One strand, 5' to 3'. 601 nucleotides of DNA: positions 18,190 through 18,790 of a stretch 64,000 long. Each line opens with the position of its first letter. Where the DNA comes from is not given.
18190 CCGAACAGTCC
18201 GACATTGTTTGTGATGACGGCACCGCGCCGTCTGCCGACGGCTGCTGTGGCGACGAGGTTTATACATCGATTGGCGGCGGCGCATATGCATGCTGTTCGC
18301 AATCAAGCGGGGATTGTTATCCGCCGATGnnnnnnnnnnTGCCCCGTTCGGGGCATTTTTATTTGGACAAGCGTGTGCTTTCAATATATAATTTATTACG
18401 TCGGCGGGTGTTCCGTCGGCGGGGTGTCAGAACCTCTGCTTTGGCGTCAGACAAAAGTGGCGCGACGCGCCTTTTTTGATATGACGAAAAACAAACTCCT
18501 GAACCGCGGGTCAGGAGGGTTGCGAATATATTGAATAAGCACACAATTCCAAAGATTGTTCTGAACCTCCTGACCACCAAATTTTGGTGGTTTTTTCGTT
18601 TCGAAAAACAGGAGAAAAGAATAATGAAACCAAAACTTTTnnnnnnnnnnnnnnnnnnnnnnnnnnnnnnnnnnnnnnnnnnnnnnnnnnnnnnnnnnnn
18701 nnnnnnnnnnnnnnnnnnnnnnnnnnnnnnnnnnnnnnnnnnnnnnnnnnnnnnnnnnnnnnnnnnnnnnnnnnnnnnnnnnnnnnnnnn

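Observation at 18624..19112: Multi-copy family of small secreted Cys-rich proteins with a eukaryote-like (GCC2/GCC3 or ephrin-receptor-like) C-terminal module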

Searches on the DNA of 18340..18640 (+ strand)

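Call 36: search_rna_families(source=window, start=18340, end=18640, threshold=evalue, max_evalue=10, show_alignments=2)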
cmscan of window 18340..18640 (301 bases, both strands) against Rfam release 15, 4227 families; matches with E-value up to 10: 6.
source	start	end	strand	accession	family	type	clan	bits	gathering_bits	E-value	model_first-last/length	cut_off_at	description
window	18574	18626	+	RF02980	freshwater-2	Cis-reg;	-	18.5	49.9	1.2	1-84/84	no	freshwater-2 RNA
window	18543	18600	+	RF01859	Phe_leader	Cis-reg; leader;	-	17.2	55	1.9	1-125/125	no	Phenylalanine leader peptide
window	18524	18638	+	RF01871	MALAT1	Gene; lncRNA;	-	16.9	70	7.6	1-95/95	no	Metastasis associated lung adenocarcinoma transcript 1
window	18560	18640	-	RF00125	IS128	Gene; sRNA;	-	13.4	80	2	122-209/209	5'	IS128 RNA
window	18454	18524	+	RF02450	ncr1175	Gene; sRNA;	-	12.6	60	9.9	1-110/110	no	Bacillus sRNA ncr1175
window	18394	18475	+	RF02236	asX2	Gene; sRNA;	-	11.8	70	8.2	1-87/87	no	Xanthomonas sRNA asX2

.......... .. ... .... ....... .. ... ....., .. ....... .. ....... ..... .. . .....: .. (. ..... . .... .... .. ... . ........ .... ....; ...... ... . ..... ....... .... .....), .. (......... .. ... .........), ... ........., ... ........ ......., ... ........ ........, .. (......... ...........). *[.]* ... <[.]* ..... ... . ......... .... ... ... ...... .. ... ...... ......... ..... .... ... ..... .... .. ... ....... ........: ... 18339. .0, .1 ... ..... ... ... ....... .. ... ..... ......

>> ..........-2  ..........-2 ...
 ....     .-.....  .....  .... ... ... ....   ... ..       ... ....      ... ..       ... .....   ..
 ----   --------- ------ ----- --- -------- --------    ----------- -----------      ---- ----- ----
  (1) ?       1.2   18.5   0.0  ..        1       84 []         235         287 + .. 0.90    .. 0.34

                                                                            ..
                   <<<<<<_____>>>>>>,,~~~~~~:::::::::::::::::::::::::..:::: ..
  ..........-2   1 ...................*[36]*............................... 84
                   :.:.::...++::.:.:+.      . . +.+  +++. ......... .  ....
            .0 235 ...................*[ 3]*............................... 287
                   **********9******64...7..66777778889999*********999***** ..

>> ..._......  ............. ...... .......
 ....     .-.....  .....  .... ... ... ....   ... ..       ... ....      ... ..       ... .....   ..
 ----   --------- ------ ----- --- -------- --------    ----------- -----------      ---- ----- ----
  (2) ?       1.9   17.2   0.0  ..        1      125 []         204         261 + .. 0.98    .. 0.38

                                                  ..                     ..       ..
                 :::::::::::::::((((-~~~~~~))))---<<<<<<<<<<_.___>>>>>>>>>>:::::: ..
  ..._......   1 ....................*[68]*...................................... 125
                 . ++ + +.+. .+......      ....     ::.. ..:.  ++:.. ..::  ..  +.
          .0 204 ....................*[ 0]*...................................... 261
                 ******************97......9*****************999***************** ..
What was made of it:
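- On Rfam RF02221 sRNA-Xcc1 (leader): Type A gives no hit at E<=10 (call 36).
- The Rfam score is below the gathering threshold, and type A gives no hit (call 36).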

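Call 72: build_rna_model(alignment_id=A5, structure=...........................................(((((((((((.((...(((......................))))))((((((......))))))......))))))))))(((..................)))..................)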
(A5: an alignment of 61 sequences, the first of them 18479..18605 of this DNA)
Model R1 built from alignment A5 (61 sequences, 167 columns); structure: as given.
model positions 127; base pairs 25; branch points 2; effective number of sequences 2.16; information 0.59 bits per position. Calibrated on 0.2 Mb of random sequence (short: E-values are rough).
structure used (alignment columns):
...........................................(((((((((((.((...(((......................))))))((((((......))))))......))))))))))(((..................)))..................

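Call 73: search_with_rna_model(model_id=R1, source=window, max_evalue=10, filters=off, show_alignments=4)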
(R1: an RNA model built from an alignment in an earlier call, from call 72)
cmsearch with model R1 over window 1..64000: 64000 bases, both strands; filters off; matches with E-value up to 10: 22.
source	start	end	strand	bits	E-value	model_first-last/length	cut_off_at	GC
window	18480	18603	+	119.8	3.3e-28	1-127/127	no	0.42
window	60717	60842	+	115.3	4.5e-27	1-127/127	no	0.44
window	24693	24841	-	40.2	5e-08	1-127/127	no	0.48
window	25690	25836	+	37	3.2e-07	1-127/127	no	0.48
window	18479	18605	-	30.6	1.3e-05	1-127/127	no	0.41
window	60716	60844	-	25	0.00034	1-127/127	no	0.43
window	30416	30483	-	12.5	0.5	1-127/127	no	0.37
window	28081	28185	-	12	0.69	1-127/127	no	0.4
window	4854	4934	-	10.7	1.4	1-127/127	no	0.46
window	20084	20144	-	9.7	2.6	1-127/127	no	0.28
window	28077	28184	+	9.3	3.3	1-127/127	no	0.39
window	28619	28661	-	9.2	3.4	1-127/127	no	0.4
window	46240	46283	+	9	3.9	1-127/127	no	0.39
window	46243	46286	-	8.6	4.9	1-127/127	no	0.34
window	49266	49342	-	8.5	5.2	1-127/127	no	0.36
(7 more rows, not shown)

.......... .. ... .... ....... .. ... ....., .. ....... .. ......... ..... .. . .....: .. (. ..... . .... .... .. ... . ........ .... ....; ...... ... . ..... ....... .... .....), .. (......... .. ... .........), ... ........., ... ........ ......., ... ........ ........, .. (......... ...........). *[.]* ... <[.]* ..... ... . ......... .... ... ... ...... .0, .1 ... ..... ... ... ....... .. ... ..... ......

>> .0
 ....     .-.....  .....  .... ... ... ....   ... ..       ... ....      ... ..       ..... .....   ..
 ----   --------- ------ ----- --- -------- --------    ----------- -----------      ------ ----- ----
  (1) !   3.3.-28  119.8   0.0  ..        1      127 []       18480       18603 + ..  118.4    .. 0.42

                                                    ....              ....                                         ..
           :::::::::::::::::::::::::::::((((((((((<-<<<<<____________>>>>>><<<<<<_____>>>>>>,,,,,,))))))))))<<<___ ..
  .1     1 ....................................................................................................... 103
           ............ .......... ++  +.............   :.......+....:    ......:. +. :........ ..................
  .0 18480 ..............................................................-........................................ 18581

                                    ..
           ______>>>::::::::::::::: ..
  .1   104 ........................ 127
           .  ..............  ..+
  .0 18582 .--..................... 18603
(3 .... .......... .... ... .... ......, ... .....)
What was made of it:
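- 18480..18603 (+): Type-A leader core. It contains an upstream X copy (ACUCCUGA), P1 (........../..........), the P2 and P3 hairpins, and intrinsic terminator T2 (18572-18592 plus U-tract). SD CAGGAG follows at 18609-18614. CM R1 119.8 bits, E 3e-28 (call 73).
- Checked: A covariance model finds exactly four sense copies in the window (call 73).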

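Call 74: search_with_rna_model(model_id=R1, sources=[window, L001, L002, L003, L004, L005, L006, L007, L008, L009, L010, L011, L012, L013, L014, L015, L016, L017, L018, L019, L020, L021, L022, L023, L024, L025, L026, L027, L028, L029, L030, L031, L032, L033, L034, L035, L036, L037, L038, L039, L040, L041, L042, L043, L044, L045, L046, L047, L048, L049, L050, L051, L052, L053, L054, L055, L056, L057, L058, L059, L060, L061, L062, L063, L064, L065, L066, L067, L068, L069, L070, L071, L072, L073, L074, L075, L076, L077, L078, L079, L080, L081, L082, L083, L084, L085, L086, L087, L088, L089, L090, L091, L092], max_evalue=0.0001, make_alignment=true)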
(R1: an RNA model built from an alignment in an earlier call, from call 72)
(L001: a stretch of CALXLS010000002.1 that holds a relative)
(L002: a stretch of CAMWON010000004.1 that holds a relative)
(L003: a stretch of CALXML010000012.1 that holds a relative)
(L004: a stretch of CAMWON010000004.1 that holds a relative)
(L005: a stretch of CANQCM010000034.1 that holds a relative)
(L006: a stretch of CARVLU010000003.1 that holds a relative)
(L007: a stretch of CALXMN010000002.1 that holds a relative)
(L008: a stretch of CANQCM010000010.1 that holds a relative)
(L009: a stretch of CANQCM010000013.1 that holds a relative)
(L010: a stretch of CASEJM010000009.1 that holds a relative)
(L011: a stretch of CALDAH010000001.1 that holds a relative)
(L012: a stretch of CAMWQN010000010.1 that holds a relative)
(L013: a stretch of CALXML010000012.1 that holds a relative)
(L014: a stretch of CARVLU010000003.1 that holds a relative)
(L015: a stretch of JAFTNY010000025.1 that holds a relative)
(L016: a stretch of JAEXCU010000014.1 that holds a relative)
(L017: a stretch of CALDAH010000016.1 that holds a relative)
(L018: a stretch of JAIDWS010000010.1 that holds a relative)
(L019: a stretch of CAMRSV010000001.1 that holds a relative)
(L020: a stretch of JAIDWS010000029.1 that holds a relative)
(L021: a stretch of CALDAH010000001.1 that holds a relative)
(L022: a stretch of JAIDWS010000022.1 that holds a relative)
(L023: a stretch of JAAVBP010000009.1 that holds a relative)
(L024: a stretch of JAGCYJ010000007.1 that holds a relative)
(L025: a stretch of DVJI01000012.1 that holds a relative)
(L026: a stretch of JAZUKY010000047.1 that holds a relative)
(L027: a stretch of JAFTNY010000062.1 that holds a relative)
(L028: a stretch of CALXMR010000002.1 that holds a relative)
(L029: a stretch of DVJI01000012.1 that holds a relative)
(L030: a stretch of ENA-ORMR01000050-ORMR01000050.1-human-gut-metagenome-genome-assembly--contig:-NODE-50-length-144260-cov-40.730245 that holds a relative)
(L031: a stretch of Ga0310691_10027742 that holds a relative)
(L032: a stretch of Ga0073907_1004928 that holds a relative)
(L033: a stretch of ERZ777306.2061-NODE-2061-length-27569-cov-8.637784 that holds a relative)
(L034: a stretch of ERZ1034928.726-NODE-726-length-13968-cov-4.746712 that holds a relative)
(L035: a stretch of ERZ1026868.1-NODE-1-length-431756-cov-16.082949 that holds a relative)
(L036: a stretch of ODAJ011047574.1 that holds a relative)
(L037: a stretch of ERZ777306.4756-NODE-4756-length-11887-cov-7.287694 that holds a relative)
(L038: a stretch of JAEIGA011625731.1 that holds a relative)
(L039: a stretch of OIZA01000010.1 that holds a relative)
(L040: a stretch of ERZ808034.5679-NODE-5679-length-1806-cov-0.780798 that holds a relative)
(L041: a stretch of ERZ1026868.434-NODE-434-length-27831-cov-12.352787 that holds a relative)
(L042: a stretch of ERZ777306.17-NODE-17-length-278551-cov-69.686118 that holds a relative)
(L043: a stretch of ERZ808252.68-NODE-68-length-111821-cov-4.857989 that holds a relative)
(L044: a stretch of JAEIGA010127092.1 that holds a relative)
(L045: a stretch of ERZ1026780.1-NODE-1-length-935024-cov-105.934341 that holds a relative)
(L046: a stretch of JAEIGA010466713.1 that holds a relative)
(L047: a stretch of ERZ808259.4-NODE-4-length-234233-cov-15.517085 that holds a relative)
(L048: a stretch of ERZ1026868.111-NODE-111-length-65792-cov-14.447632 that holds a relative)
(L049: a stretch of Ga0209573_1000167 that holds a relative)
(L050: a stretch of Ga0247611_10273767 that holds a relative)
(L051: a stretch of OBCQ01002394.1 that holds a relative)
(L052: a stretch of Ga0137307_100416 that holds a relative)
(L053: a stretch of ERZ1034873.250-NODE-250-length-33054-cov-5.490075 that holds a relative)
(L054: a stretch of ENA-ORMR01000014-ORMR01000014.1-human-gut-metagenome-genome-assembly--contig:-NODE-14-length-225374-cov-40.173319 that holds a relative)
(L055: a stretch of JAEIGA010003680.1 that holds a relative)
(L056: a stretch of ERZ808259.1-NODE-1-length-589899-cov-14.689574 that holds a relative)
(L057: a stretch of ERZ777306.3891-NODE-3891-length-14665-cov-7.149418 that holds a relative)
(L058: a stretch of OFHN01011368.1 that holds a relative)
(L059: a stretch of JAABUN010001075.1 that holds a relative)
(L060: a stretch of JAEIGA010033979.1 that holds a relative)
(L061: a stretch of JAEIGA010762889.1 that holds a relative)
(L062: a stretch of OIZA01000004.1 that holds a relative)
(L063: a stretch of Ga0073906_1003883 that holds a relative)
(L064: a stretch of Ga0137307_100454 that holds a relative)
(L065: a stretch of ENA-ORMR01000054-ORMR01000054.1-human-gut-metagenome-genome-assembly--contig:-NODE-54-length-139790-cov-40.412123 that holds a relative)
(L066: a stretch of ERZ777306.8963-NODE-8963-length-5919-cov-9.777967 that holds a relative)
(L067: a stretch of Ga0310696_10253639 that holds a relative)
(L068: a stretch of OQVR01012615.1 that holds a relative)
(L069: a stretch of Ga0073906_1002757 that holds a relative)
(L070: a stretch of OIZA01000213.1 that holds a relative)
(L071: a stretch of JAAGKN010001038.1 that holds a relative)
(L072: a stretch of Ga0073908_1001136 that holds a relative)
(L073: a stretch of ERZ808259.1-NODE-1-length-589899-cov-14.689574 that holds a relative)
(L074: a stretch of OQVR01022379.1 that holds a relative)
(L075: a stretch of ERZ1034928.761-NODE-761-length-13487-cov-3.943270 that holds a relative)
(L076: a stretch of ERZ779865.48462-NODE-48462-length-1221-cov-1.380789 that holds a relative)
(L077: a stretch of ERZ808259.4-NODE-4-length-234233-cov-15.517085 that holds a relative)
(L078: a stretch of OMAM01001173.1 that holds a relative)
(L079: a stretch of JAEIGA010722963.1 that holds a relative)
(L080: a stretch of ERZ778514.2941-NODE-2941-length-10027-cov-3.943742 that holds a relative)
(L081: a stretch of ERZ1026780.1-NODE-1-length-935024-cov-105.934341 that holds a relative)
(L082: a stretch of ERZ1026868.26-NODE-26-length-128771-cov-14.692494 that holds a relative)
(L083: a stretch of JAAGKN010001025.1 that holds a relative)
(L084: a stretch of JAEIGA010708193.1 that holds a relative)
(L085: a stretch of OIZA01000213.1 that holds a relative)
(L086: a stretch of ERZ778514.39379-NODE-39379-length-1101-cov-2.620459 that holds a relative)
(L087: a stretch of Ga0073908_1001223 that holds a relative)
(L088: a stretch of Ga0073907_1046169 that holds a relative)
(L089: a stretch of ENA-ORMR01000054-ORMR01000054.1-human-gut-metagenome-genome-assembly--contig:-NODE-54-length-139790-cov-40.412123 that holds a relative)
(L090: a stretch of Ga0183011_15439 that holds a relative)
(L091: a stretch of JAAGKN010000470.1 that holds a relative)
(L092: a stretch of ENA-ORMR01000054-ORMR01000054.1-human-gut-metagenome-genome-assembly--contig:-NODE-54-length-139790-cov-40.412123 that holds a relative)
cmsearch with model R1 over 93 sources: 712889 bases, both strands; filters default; matches with E-value up to 0.0001: 105.
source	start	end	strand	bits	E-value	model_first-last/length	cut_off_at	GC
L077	619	747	-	131.5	4.1e-30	1-127/127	no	0.41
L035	112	240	-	129.9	1.1e-29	1-127/127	no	0.43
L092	1025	1151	+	129.8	1.1e-29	1-127/127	no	0.42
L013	3549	3674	+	129.3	1.5e-29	1-127/127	no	0.38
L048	1904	2032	+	127.4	4.6e-29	1-127/127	no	0.43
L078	6320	6446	-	127.1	5.3e-29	1-127/127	no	0.43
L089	7456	7582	+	127.1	5.3e-29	1-127/127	no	0.43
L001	3785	3914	+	126.2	9e-29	1-127/127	no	0.41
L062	4065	4193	-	125.9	1.1e-28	1-127/127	no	0.43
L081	10139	10268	+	125.6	1.3e-28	1-127/127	no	0.44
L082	13158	13285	+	125.3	1.5e-28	1-127/127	no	0.47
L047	7640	7769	+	124.4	2.6e-28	1-127/127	no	0.43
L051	257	383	+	124.4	2.6e-28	1-127/127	no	0.38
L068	1875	2001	-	124.4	2.6e-28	1-127/127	no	0.38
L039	522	648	+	124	3.2e-28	1-127/127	no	0.42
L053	789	918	-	123.3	5e-28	1-127/127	no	0.42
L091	791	916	+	122.7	7e-28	1-127/127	no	0.42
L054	5214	5337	-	122.2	9.5e-28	1-127/127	no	0.4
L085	2690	2817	+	121.9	1.1e-27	1-127/127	no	0.47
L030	10052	10177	-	121.9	1.1e-27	1-127/127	no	0.42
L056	6318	6444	+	121.5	1.4e-27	1-127/127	no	0.43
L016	3496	3623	+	121.3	1.6e-27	1-127/127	no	0.45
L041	8234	8362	-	121.1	1.8e-27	1-127/127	no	0.41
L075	3538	3666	+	121.1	1.8e-27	1-127/127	no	0.41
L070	447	576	-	120.9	2e-27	1-127/127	no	0.45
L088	982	1106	+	120.7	2.3e-27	1-127/127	no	0.44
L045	3445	3573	+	120.3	2.8e-27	1-127/127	no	0.42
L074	383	511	+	120.3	2.8e-27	1-127/127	no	0.42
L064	1998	2122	+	120.1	3.1e-27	1-127/127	no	0.46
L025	3630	3753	+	117.8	1.2e-26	1-127/127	no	0.39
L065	2149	2272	-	117.8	1.2e-26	1-127/127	no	0.39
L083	1281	1410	-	116.6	2.4e-26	1-127/127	no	0.44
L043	5344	5470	-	116.4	2.8e-26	1-127/127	no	0.43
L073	12350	12476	-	116.4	2.8e-26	1-127/127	no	0.43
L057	9546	9670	+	116.1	3.2e-26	1-127/127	no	0.45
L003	3781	3904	+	114.5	8.2e-26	1-127/127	no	0.39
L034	4066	4192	-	113.1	1.8e-25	1-127/127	no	0.43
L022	6554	6681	+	112.5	2.7e-25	1-127/127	no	0.39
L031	685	813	-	111.9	3.7e-25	1-127/127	no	0.43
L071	1113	1239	+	111.6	4.5e-25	1-127/127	no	0.41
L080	6738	6862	+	111.4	5.1e-25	1-127/127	no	0.46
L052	228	352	+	111.2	5.7e-25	1-127/127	no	0.46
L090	265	389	-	111.2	5.7e-25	1-127/127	no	0.46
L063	9704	9828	+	111.2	5.8e-25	1-127/127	no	0.45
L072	74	198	+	111.2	5.8e-25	1-127/127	no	0.45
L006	5024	5149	-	111.1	6.1e-25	1-127/127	no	0.4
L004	3533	3656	+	110.4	9.2e-25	1-127/127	no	0.4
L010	1567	1694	+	109.7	1.3e-24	1-127/127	no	0.4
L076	1061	1187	-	109.1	2e-24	1-127/127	no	0.39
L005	3578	3700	+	108.8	2.3e-24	1-127/127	no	0.37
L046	1832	1961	+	108.8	2.4e-24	1-127/127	no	0.38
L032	5300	5425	+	108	3.6e-24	1-127/127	no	0.42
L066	5581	5706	-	108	3.6e-24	1-127/127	no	0.42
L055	7181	7305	+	107.8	4e-24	1-127/127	no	0.39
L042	2540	2670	+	107.6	4.7e-24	1-127/127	no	0.45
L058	2380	2510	+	107.6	4.7e-24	1-127/127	no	0.45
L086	692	822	+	107.6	4.7e-24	1-127/127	no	0.45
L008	3410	3541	+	106.2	1e-23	1-127/127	no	0.39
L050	1125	1250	+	106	1.2e-23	1-127/127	no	0.37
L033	58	183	+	104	3.7e-23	1-127/127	no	0.44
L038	303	433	+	103.9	4e-23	1-127/127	no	0.4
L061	891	1020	-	103.8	4.3e-23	1-127/127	no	0.42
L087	2951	3082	-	103.4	5.5e-23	1-127/127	no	0.42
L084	728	856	-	103.2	5.9e-23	1-127/127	no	0.4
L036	1957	2085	-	102.2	1.1e-22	1-127/127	no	0.43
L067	773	903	+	101.6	1.6e-22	1-127/127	no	0.38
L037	4726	4848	+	100.3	3.2e-22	1-127/127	no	0.44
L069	607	729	+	100.3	3.2e-22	1-127/127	no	0.44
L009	488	612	+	99.9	4.1e-22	1-127/127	no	0.38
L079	588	717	-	98.3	1e-21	1-127/127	no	0.37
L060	155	288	-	97.8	1.4e-21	1-127/127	no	0.4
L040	1350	1476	-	97.5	1.6e-21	1-127/127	no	0.4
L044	2077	2205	-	94.7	8.8e-21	1-127/127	no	0.43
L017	3595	3736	+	87.8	4.8e-19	1-127/127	no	0.42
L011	3609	3739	+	83.6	5.6e-18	1-127/127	no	0.44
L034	7390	7519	+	73.6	1.9e-15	1-127/127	no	0.38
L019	3567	3689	+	71.7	5.8e-15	1-127/127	no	0.38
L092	6404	6528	-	71.1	8.1e-15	1-127/127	no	0.36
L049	4132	4259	-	69.8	1.7e-14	1-127/127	no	0.55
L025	8027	8155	+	69.4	2.2e-14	1-127/127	no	0.35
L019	771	893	-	68.2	4.5e-14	1-127/127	no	0.41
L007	3601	3726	+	63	9.3e-13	1-127/127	no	0.4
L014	4804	4925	-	61.1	2.8e-12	1-127/127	no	0.34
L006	3629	3756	+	53.1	3e-10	1-127/127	no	0.45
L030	1788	1920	+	50.8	1.1e-09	1-127/127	no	0.38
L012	3411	3551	+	47.4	8.1e-09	1-127/127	no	0.42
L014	4542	4666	-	47.3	8.6e-09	1-127/127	no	0.37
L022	8378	8432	-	43.7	7.1e-08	72-127/127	5'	0.38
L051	256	385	-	37.4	2.8e-06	1-127/127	no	0.37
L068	1873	2002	+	37.4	2.8e-06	1-127/127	no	0.37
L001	5235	5380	+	36.9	3.7e-06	1-127/127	no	0.41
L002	3834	3982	+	36.3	5.2e-06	1-127/127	no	0.49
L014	3670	3810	+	36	6.1e-06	1-127/127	no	0.42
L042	2541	2672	-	34.6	1.4e-05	1-127/127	no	0.45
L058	2381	2512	-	34.6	1.4e-05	1-127/127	no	0.45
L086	693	824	-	34.6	1.4e-05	1-127/127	no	0.45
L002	2838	2985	-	34.5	1.5e-05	1-127/127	no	0.49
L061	889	1018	+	33.3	3e-05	1-127/127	no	0.43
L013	3548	3674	-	33.2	3.3e-05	1-127/127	no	0.38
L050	1124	1252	-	31.8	7.4e-05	1-127/127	no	0.36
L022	3685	3824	+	31.5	8.7e-05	1-127/127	no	0.49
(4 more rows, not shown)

Alignment A6: 105 matches aligned to the model, 232 columns, each read 5' to 3' on its own strand. Consensus structure (alignment columns), stored with it:
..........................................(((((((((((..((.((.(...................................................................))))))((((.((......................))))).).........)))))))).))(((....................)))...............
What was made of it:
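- Exactly four copies occur in the window (call 73), and 105 CM hits occur in 93 sources (call 74). P1 is a 10-nt perfect inverted repeat, so the CM also scores the antisense strand (calls 73, 74).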
